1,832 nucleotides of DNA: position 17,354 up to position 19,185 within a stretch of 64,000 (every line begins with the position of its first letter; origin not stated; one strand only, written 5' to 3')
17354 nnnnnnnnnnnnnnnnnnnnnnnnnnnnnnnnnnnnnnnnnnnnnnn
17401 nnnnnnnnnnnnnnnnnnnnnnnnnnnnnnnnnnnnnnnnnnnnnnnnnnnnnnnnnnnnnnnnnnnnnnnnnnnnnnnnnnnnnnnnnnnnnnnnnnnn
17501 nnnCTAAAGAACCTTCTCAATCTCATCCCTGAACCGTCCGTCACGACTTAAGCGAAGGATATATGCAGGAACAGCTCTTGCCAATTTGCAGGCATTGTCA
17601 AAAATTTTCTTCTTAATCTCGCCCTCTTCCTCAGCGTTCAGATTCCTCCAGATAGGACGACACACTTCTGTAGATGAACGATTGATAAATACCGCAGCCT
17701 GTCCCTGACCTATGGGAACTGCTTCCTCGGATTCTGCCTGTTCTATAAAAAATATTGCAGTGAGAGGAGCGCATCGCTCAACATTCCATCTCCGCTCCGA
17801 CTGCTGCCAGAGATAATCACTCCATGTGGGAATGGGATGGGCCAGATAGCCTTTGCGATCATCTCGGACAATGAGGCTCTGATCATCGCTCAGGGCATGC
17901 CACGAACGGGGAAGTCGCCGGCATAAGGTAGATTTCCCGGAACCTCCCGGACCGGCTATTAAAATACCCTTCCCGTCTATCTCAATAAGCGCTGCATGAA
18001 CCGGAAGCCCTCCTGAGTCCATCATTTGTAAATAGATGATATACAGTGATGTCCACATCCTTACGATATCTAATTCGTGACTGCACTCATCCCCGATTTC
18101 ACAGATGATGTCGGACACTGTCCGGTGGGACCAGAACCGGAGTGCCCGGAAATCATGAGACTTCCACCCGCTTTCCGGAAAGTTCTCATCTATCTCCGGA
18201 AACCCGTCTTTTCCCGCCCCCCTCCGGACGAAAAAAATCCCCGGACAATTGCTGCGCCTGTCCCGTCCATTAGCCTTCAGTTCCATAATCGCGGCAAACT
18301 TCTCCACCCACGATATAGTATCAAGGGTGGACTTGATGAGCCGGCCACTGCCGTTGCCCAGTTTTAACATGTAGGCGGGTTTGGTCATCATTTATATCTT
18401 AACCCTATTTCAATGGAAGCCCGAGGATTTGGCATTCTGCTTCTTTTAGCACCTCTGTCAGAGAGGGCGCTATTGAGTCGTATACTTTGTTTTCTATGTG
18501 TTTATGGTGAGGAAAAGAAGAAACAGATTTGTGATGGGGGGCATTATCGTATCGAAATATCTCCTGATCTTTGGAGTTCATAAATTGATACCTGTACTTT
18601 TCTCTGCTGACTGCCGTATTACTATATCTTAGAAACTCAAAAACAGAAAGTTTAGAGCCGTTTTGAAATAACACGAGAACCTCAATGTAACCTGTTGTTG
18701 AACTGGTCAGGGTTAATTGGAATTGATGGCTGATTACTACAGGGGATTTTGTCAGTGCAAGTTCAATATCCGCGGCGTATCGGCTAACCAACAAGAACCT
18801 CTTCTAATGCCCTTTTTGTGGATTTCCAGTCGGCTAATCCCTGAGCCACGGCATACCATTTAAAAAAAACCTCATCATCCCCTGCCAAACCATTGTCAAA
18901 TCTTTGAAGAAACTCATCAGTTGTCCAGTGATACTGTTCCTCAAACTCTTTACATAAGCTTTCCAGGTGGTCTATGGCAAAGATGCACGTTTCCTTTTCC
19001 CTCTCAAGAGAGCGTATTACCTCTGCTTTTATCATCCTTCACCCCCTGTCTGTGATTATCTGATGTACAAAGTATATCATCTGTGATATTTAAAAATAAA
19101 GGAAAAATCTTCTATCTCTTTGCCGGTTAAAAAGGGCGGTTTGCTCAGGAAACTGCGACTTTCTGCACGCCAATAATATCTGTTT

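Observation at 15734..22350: Candidate RiPP cluster: two radical SAM/SPASM maturases, PqqD, precursor, HPr-kinase-like protein, S24/S26 peptidase and nucleotidyltransferase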

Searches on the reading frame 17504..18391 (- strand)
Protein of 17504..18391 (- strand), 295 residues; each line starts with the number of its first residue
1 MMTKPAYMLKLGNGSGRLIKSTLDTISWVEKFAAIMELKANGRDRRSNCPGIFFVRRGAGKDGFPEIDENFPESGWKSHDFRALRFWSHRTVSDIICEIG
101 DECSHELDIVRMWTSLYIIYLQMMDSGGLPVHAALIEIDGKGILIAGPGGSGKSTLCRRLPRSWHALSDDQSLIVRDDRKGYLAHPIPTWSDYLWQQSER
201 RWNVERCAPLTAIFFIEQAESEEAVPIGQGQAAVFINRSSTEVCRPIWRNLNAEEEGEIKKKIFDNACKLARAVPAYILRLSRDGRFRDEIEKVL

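Call 3: search_protein_families(library=ncbifam, proteins=[window:17504-18391:-], max_evalue=0.01)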
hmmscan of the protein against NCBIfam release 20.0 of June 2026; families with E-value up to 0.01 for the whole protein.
window:17504-18391:- (295 aa): 5 families
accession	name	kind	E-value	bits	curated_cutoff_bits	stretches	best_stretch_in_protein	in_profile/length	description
TIGR04249.1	SCM_chp_ScmC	equivalog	1.6e-87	293.5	125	1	7-295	1-292/292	SynChlorMet cassette protein ScmC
TIGR04352.1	HprK_rel_A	equivalog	1.8e-08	33.8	200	1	129-178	97-147/280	HprK-related kinase A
TIGR04355.1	HprK_rel_B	hypoth_equivalog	8.5e-06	25.1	200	1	122-179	138-196/351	HprK-related kinase B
TIGR00679.1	hpr-ser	equivalog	6.2e-05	22.4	240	1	130-177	133-181/300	HPr(Ser) kinase/phosphatase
NF005115.0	PRK06547.1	equivalog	0.0063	15.9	173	0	136-166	11-41/172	hypothetical protein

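Call 4: search_protein_families(library=pfam, proteins=[window:17504-18391:-], max_evalue=0.01)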
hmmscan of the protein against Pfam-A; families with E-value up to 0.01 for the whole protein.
window:17504-18391:- (295 aa): 6 families
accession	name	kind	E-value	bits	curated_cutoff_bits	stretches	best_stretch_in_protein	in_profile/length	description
PF07475.17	Hpr_kinase_C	-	0.00022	21.2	33.3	1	131-181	9-60/171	HPr Serine kinase C-terminal domain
PF13555.12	AAA_29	-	0.00066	19.8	27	1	134-156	15-38/61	P-loop containing region of AAA domain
PF13238.12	AAA_18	-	0.0013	19.6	29.4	1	143-164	1-22/128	AAA domain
PF13191.12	AAA_16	-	0.0037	18.2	32.6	1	141-163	25-47/167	AAA ATPase domain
PF13479.12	AAA_24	-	0.0042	17.4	27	0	142-283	4-89/195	AAA domain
PF25199.1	nSTAND_NTPase5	-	0.0075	16.5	34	0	141-179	42-80/145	Novel STAND NTPase 5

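Call 30: search_solved_structures(query=window:17504-18391:-, max_evalue=1)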
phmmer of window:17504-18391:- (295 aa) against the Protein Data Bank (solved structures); distinct sequences matched with E-value up to 1: 15.
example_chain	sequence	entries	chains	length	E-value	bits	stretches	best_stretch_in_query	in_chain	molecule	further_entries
9wfg_A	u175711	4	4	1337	0.0013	20.9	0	136-168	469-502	ABC transporter D family member 1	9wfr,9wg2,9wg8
9wfu_A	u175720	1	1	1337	0.0013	20.9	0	136-168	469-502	ABC transporter D family member 1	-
1ko7_A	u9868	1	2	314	0.0035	19.5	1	129-193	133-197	Hpr kinase/phosphatase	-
1jb1_A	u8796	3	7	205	0.004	19.4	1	128-184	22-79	HPRK PROTEIN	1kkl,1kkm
2qmh_A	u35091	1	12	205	0.004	19.3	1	128-184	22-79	HPr kinase/phosphorylase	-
6c2u_A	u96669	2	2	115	0.13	14.4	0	143-160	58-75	phosphate-loop protein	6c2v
2pjz_A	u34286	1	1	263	0.17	14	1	136-160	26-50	Hypothetical protein ST1066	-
9lgo_F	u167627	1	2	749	0.19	13.9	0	140-166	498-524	ATPase family gene 2 protein homolog B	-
8rhn_O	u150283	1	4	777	0.2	13.8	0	140-166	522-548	ATPase family gene 2 protein homolog B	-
1um8_A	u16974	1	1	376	0.3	13.2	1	131-218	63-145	ATP-dependent Clp protease ATP-binding subunit clpX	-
4u00_A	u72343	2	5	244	0.54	12.4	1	138-163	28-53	Amino acid ABC transporter, ATP-binding protein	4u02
2fem_A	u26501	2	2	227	0.65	12.1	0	143-169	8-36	Cytidylate kinase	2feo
1kdo_A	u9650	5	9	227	0.66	12.1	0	143-169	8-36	CYTIDYLATE KINASE | PROTEIN (CYTIDINE MONOPHOSPHATE KINASE)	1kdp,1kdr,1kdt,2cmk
1cke_A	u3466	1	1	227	0.67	12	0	143-169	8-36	PROTEIN (CYTIDINE MONOPHOSPHATE KINASE)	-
1knx_A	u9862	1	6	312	0.73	11.9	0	129-172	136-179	Probable HPr(Ser) kinase/phosphatase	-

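Call 44: find_homologous_proteins(query=window:17504-18391:-, max_evalue=1e-10)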
Query window:17504-18391:- (295 aa): 143 proteins with E <= 1e-10 among 1836 candidates; the best 120 are listed.
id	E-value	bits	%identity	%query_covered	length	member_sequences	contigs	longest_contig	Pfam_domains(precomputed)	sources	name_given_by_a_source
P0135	1.9e-201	686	100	100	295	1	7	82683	PF27840.1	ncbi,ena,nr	ncbi:MAG TPA: SynChlorMet cassette protein ScmC [Nitrospirae bacterium]|nr:hypothetical protein BMS3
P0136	1.2e-124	433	63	100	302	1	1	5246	PF27840.1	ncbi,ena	-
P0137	3.1e-123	429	64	100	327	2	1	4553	PF27840.1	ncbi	-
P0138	1.8e-122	426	64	100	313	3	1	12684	PF27840.1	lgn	-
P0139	6.6e-122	424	62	100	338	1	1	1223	PF27840.1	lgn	-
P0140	1.5e-121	423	64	100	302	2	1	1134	PF27840.1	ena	-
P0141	2.3e-121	423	64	100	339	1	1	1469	PF27840.1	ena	-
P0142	1.7e-120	420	62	100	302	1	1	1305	PF27840.1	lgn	-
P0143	4.3e-120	418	62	100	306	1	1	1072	PF27840.1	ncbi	-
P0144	2.3e-118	413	62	100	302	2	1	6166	PF27840.1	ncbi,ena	-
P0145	2.2e-117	409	62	100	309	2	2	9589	PF27840.1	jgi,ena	-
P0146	2.0e-116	406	60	100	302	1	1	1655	PF27840.1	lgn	-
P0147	4.0e-113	395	59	100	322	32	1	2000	PF27840.1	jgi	-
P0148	1.4e-111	390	60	100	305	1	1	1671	PF27840.1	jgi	-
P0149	1.3e-110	387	59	100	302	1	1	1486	PF27840.1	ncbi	-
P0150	2.5e-110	386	57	100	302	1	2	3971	PF27840.1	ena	-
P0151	2.8e-108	380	57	98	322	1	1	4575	PF27840.1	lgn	-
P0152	4.8e-108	379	65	88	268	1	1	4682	PF27840.1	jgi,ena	-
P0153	7.1e-108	378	59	98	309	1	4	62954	PF27840.1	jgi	jgi:SynChlorMet cassette protein ScmC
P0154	2.0e-106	373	56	99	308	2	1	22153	PF27840.1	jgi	-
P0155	6.2e-106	372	58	100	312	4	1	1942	PF27840.1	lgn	-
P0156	2.1e-103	364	55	100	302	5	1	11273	PF27840.1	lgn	-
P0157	3.1e-103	363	55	99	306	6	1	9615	PF27840.1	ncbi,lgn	-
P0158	6.2e-102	359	55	100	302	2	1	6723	PF27840.1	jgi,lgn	jgi:SynChlorMet cassette protein ScmC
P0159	7.1e-102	358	55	99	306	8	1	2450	PF27840.1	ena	-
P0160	9.8e-102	358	55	98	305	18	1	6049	PF27840.1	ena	-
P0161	1.2e-100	354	56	98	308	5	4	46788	PF27840.1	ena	-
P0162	3.0e-100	353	54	100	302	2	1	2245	PF27840.1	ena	-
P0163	4.1e-100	353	53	98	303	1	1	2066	PF27840.1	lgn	-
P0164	1.1e-99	351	55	100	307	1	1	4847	PF27840.1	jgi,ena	-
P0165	1.5e-99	351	55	98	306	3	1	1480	PF27840.1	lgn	-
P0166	3.0e-99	350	53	100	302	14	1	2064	PF27840.1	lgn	-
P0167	9.6e-99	348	57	98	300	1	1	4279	PF27840.1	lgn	-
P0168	1.5e-98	348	52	100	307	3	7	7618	PF27840.1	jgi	jgi:SynChlorMet cassette protein ScmC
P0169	1.8e-98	347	53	99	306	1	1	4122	PF27840.1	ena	-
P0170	2.0e-98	347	56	98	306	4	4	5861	PF27840.1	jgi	-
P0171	1.1e-97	345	52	100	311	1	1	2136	PF27840.1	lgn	-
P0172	4.7e-97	343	55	98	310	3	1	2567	PF27840.1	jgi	jgi:SynChlorMet cassette protein ScmC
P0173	6.9e-96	339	51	100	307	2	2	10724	PF27840.1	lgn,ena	-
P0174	1.3e-95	338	49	100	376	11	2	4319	PF27840.1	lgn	-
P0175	1.1e-94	335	53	98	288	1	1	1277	PF27840.1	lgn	-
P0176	1.8e-94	334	61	78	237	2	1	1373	PF27840.1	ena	-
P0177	3.7e-94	333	50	100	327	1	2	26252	PF27840.1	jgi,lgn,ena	-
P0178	7.5e-94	332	50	98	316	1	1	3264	PF27840.1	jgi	jgi:SynChlorMet cassette protein ScmC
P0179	1.3e-93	331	52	98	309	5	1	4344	PF27840.1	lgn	-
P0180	1.4e-93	331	51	98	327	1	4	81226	PF27840.1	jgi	jgi:SynChlorMet cassette protein ScmC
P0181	1.9e-93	331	55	98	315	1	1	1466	PF27840.1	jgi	jgi:SynChlorMet cassette protein ScmC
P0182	5.5e-93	329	51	98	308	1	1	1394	PF27840.1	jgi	jgi:SynChlorMet cassette protein ScmC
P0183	6.7e-93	329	58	83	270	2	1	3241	PF27840.1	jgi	jgi:SynChlorMet cassette protein ScmC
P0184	1.4e-91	325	50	98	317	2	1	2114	PF27840.1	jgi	jgi:SynChlorMet cassette protein ScmC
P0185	1.5e-90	321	50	99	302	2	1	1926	PF27840.1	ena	-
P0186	4.2e-90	320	72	69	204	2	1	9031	PF27840.1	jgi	-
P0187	1.1e-89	318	51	98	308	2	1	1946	PF27840.1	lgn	-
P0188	1.2e-89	318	50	100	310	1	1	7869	PF27840.1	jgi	-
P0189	1.3e-89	318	51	98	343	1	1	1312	PF27840.1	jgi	jgi:SynChlorMet cassette protein ScmC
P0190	1.3e-89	318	50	98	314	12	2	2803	PF27840.1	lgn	-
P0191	1.3e-89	318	50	98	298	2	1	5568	PF27840.1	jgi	jgi:SynChlorMet cassette protein ScmC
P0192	1.7e-89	318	51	98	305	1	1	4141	PF27840.1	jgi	-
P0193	2.0e-89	318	49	98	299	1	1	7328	PF27840.1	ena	-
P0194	2.8e-89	317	49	98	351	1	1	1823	PF27840.1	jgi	jgi:SynChlorMet cassette protein ScmC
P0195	3.0e-89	317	52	98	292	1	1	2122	PF27840.1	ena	-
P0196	8.8e-89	316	53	97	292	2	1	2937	PF27840.1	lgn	-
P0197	1.6e-88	315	50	98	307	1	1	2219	PF27840.1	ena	-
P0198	4.8e-88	313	52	98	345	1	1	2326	PF27840.1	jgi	jgi:SynChlorMet cassette protein ScmC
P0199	6.3e-88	313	47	100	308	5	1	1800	PF27840.1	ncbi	-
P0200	9.3e-88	312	50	98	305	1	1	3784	PF27840.1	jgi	jgi:SynChlorMet cassette protein ScmC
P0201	1.0e-87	312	50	99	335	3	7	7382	PF27840.1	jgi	jgi:SynChlorMet cassette protein ScmC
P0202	1.2e-87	312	50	99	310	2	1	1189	PF27840.1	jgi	jgi:SynChlorMet cassette protein ScmC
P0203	1.8e-87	311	49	100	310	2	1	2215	PF27840.1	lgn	-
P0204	2.5e-87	311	47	98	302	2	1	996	PF27840.1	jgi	-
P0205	2.6e-87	311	50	97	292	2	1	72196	PF27840.1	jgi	-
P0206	4.1e-87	310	48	98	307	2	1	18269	PF27840.1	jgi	jgi:SynChlorMet cassette protein ScmC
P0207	4.6e-87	310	48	99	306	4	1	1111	PF27840.1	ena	-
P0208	6.4e-87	309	49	92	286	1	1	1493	PF27840.1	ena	-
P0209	7.4e-87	309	49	98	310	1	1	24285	PF27840.1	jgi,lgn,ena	-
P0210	1.2e-86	309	47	98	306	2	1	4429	PF27840.1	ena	-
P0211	1.3e-86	308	49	99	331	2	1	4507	PF27840.1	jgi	-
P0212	2.3e-86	308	49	98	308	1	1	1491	PF27840.1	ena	-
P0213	8.0e-85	303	49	98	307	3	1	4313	PF27840.1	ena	-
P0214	1.9e-84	301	49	98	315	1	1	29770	PF27840.1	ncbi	-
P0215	4.8e-84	300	49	98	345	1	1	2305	PF27840.1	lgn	-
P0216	2.0e-83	298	46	98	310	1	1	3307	PF27840.1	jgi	jgi:SynChlorMet cassette protein ScmC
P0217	2.3e-83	298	48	98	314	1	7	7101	PF27840.1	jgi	jgi:SynChlorMet cassette protein ScmC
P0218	8.0e-83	296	51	87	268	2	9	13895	PF27840.1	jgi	jgi:SynChlorMet cassette protein ScmC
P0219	1.0e-82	296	50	98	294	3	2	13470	PF27840.1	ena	-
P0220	1.5e-82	295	49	91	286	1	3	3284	PF27840.1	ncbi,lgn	-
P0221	1.5e-82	295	48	98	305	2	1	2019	PF27840.1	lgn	-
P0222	2.0e-82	295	48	98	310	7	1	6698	PF27840.1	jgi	jgi:SynChlorMet cassette protein ScmC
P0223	2.0e-82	295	48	98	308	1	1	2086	PF27840.1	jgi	jgi:SynChlorMet cassette protein ScmC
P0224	2.6e-82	294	47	98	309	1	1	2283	PF27840.1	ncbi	-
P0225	7.6e-82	293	47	98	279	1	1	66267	PF27840.1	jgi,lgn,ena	-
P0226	7.7e-82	293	47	98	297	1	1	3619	PF27840.1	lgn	-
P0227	2.1e-81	291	46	98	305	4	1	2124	PF27840.1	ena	-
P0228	3.1e-81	291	47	99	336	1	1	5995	PF27840.1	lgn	-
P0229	4.4e-81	290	44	99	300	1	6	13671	PF27840.1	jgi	jgi:SynChlorMet cassette protein ScmC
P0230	5.7e-81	290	45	98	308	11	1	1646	PF27840.1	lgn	-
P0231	1.3e-80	289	50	88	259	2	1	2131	PF27840.1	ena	-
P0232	2.2e-80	288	48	98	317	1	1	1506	PF27840.1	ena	-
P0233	2.4e-79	284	48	99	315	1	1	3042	PF27840.1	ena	-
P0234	2.4e-79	284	45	98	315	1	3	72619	PF27840.1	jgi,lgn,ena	-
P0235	2.5e-79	284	46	100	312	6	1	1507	PF27840.1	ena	-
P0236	7.9e-79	283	47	98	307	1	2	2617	PF27840.1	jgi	jgi:SynChlorMet cassette protein ScmC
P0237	8.3e-79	283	48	98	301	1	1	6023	PF27840.1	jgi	jgi:SynChlorMet cassette protein ScmC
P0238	8.3e-79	283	45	98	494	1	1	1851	PF13847.13,PF13649.13,PF01209.25,PF08241.19,PF27840.1,PF08242.19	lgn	-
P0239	1.2e-77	279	47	97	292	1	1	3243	PF27840.1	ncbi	-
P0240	1.7e-76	275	43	98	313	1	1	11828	PF27840.1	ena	-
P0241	6.6e-76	273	44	98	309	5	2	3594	PF27840.1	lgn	-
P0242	2.6e-75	271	44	98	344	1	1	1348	PF27840.1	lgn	-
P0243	2.7e-75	271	44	98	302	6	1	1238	PF27840.1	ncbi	-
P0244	1.1e-73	266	44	98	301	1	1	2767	PF27840.1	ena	-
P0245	5.5e-73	264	45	98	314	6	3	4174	PF27840.1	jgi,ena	-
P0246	8.4e-73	263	44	98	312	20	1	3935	PF27840.1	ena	-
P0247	4.3e-72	261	41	97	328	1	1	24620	PF27840.1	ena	-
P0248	3.2e-71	258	45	98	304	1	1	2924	PF27840.1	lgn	-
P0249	3.1e-70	255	39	98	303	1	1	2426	PF27840.1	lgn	-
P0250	2.5e-67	245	48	82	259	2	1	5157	PF27840.1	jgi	-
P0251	5.7e-67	244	42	97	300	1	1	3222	PF27840.1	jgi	-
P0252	7.1e-67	244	47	78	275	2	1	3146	PF27840.1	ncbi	-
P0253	7.6e-66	240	38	99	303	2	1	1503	PF27840.1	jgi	-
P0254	1.7e-65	239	37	98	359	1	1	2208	PF27840.1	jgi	jgi:SynChlorMet cassette protein ScmC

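Call 54: predict_structure(alignment_id=A2)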
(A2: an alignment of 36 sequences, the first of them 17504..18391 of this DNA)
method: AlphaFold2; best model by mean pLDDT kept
length: 295 residues; sequences in the alignment: 36
mean_pLDDT: 90.7   pTM: 0.89
mean pLDDT of the five models: 90.7, 90.5, 90.5, 89.7, 89.4
residues with pLDDT >= 90: 218; 70-90: 56; 50-70: 21; < 50: 0
segments of 3 or more residues with pLDDT < 50: none
pLDDT, mean of each block of 10 residues (from residue 1): 82 93 93 95 69 87 64 83 89 91 92 94 95 97 93 90 94 94 96 88 96 95 96 98 91 94 98 98 86 92
secondary structure, 60 per line:
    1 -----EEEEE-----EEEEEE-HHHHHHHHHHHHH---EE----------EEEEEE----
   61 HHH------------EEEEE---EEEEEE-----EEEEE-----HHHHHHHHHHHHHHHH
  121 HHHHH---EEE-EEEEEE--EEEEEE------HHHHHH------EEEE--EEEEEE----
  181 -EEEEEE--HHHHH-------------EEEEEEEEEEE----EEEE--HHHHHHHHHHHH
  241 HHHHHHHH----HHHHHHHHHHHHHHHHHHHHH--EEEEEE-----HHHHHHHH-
elements in order: E6-10 E16-21 H23-35 E51-56 E76-80 E84-89 E95-99 H105-125 E129-131 E133-138 E141-146 H153-158 E165-168 E171-176 E182-187 H190-194 E208-218 E223-226 H229-248 H253-273 E276-281 H287-294

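Call 63: search_protein_representatives(alignment_id=A2)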
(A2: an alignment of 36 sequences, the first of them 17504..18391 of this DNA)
Query: 36 sequences, 303 profile positions. Proteins with E-value up to 0.001 (for the whole library): 4895; up to 1e-10: 1293; up to 1e-30: 939. The best 150 are listed.
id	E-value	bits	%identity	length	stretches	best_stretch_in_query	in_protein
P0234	4.3e-130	449.9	-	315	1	4-301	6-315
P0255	5.2e-120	416.8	-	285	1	10-302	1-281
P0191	6.5e-118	409.9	-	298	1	7-301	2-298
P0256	3.2e-116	404.3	-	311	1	3-301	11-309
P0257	1.9e-112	391.9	-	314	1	7-302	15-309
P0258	7.9e-112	389.9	-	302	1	5-301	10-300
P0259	1.5e-110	385.7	-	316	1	5-302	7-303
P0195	2.3e-109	381.8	-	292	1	7-301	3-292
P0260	2.7e-109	381.6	-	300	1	6-301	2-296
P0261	1.2e-108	379.5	-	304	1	3-302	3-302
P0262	2.0e-107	375.4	-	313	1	3-300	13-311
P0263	9.7e-106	369.9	-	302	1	6-302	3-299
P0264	5.7e-105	367.4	-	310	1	6-301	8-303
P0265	6.1e-105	367.3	-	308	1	6-301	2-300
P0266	6.1e-105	367.3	-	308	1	4-302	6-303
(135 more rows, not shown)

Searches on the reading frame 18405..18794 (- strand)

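Call 3: search_protein_families(library=ncbifam, proteins=[window:18405-18794:-], max_evalue=0.01)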
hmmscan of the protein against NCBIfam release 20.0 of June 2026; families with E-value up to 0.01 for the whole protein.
window:18405-18794:- (129 aa): 1 family
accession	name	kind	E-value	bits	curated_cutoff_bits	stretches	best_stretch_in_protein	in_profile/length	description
NF045777.1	TumE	equivalog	2.4e-22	79.2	90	1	3-119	6-122/122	toxin TumE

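Call 4: search_protein_families(library=pfam, proteins=[window:18405-18794:-], max_evalue=0.01)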
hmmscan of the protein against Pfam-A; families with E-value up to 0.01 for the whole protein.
window:18405-18794:- (129 aa): 1 family
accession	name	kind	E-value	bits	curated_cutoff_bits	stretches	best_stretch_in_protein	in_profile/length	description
PF20126.4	TumE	-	3.6e-22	78.6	23.4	1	43-121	3-78/81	Toxin TumE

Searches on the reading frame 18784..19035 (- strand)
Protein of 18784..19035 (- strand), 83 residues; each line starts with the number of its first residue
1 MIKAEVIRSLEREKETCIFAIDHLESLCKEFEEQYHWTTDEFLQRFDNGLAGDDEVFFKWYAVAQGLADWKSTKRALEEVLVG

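Call 3: search_protein_families(library=ncbifam, proteins=[window:18784-19035:-], max_evalue=0.01)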
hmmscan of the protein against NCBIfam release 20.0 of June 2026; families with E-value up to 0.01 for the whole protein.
window:18784-19035:- (83 aa): 1 family
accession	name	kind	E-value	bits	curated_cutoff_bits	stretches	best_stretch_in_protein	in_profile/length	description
NF045776.1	TumA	equivalog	5.3e-05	23.3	100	1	29-61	23-55/76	antitoxin TumA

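Call 4: search_protein_families(library=pfam, proteins=[window:18784-19035:-], max_evalue=0.01)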
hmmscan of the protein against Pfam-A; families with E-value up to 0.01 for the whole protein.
window:18784-19035:- (83 aa): 1 family
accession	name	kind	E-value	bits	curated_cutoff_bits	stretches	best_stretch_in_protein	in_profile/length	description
PF09728.14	Taxilin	-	0.0077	15.9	30.3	1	9-49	57-97/302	Myosin-like coiled-coil protein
